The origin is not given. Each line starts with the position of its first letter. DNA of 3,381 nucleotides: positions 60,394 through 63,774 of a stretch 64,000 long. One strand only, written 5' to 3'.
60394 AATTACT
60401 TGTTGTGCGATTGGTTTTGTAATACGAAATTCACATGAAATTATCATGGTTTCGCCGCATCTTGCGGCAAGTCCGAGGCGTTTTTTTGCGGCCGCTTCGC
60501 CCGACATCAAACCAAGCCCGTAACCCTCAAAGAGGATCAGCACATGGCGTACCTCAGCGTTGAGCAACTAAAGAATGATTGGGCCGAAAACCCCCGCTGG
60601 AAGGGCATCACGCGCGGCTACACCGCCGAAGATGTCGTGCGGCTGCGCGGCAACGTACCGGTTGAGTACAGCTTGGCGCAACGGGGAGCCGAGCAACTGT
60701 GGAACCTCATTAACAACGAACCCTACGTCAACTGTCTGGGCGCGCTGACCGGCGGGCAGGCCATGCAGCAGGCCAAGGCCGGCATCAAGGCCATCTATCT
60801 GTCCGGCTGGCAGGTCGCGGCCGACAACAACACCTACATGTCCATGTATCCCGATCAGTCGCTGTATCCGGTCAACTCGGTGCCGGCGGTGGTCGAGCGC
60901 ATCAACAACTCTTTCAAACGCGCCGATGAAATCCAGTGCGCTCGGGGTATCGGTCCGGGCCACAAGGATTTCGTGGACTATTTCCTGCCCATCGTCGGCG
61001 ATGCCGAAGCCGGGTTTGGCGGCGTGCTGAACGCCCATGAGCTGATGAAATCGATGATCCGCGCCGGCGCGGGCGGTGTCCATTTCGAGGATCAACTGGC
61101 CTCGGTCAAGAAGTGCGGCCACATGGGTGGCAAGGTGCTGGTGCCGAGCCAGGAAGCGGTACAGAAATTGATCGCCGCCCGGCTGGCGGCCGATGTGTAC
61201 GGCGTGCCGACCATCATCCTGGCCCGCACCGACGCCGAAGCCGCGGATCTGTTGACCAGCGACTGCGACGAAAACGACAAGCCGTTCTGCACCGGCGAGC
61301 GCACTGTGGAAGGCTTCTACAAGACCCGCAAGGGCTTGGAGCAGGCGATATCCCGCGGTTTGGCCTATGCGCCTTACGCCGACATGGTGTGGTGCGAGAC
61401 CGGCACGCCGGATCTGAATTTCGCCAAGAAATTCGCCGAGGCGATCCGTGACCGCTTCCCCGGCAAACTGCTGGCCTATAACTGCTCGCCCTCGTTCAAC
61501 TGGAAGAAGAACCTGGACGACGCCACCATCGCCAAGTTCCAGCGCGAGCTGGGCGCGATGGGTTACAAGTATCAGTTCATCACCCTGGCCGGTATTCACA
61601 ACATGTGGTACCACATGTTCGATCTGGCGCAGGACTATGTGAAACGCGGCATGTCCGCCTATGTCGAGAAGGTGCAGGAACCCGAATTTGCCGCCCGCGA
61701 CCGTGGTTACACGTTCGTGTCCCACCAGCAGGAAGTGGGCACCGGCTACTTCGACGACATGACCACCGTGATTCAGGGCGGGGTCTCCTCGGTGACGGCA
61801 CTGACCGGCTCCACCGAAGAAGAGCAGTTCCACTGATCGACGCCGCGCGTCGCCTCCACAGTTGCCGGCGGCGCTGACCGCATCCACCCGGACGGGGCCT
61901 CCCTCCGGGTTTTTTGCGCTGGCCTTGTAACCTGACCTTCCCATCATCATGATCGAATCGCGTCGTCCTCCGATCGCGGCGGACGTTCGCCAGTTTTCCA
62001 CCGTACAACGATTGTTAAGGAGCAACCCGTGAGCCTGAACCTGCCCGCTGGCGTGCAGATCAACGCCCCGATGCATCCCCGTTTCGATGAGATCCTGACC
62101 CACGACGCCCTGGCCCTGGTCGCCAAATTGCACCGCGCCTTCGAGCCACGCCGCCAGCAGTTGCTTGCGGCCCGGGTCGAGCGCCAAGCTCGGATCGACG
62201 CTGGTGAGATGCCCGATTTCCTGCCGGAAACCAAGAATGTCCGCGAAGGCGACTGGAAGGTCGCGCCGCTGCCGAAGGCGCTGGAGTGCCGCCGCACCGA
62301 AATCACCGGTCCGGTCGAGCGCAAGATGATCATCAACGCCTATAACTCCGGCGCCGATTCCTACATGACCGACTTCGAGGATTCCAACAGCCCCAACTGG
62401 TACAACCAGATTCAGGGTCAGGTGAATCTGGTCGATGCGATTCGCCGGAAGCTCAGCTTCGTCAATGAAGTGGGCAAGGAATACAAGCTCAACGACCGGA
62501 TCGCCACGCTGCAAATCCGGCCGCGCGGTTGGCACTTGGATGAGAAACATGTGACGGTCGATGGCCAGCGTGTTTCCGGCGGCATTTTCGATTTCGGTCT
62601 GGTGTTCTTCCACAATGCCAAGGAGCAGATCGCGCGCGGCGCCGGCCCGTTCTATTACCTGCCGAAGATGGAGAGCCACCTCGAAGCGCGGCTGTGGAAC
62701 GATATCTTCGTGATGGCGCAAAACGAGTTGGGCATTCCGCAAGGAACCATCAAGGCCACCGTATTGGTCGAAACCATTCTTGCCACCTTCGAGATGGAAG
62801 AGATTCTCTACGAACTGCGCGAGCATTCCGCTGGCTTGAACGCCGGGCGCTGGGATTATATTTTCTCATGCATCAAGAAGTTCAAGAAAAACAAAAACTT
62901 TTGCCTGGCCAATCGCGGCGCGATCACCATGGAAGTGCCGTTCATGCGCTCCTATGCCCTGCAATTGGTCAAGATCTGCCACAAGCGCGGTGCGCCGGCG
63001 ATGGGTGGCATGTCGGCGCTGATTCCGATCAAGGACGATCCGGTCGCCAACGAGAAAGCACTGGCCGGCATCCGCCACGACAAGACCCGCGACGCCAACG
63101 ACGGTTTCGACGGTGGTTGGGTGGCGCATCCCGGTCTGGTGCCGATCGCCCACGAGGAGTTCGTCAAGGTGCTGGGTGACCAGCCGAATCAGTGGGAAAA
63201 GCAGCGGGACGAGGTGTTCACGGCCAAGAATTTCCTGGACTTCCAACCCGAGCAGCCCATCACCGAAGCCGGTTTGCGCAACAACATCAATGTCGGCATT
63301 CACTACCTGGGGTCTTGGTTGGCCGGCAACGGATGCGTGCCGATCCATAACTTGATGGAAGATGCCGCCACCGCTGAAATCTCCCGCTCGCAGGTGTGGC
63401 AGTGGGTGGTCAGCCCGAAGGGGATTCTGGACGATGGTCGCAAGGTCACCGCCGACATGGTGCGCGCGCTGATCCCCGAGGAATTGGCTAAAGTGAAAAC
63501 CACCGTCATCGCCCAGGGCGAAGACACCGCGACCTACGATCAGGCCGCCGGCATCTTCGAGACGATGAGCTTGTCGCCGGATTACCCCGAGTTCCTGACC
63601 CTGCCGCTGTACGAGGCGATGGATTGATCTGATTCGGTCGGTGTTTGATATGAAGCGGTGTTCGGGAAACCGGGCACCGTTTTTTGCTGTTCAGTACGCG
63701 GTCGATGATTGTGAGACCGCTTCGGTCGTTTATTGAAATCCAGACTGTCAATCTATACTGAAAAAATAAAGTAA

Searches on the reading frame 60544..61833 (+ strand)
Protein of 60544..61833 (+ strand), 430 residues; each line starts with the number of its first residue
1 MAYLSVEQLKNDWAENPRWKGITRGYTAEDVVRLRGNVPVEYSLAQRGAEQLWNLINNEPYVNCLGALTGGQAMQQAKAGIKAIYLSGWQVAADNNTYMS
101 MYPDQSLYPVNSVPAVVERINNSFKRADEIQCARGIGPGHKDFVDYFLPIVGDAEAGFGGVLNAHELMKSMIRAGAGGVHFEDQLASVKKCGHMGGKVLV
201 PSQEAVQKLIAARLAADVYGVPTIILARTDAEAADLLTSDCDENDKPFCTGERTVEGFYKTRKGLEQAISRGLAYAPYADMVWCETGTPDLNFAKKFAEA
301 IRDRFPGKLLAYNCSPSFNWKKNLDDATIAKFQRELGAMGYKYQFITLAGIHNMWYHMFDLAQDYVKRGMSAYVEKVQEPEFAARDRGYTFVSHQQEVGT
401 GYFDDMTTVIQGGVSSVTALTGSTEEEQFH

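Call 88: search_protein_families(library=pfam, proteins=[window:60544-61833:+], max_evalue=0.00001)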
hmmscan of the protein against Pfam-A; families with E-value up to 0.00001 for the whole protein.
window:60544-61833:+ (430 aa): 2 families
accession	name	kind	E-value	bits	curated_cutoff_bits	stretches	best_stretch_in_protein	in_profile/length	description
PF00463.27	ICL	-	1.1e-108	364.5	26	2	6-251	2-253/526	Isocitrate lyase family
PF13714.12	PEP_mutase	-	1e-14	55.1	31.5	1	76-276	25-167/240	Phosphoenolpyruvate phosphomutase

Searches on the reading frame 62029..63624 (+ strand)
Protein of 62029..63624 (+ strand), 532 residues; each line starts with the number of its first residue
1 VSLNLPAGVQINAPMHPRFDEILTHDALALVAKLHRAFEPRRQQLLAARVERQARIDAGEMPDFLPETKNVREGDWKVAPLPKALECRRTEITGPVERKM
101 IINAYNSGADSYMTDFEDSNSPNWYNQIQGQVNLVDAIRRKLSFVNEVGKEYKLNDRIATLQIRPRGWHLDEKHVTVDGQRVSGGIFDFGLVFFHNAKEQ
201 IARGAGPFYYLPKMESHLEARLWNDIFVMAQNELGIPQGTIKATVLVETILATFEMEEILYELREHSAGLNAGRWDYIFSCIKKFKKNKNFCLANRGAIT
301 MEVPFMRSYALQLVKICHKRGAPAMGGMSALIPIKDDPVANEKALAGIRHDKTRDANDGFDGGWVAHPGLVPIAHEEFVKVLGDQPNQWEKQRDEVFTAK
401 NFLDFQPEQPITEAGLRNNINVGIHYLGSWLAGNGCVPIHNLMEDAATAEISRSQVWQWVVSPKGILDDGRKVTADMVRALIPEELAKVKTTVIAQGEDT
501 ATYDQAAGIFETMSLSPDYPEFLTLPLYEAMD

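Call 88: search_protein_families(library=pfam, proteins=[window:62029-63624:+], max_evalue=0.00001)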
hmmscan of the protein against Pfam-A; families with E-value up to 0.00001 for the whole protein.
window:62029-63624:+ (532 aa): 3 families
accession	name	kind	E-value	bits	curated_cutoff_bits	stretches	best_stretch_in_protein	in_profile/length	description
PF01274.28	MS_TIM-barrel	-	3.9e-104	347.5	26.4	1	161-403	2-246/248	Malate synthase, TIM barrel domain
PF20659.2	MS_C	-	9.2e-36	123.3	23.1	1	411-530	2-117/118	Malate synthase, C-terminal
PF20656.2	MS_N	-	1.2e-24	86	23.5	1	8-69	2-63/64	Malate synthase, N-terminal domain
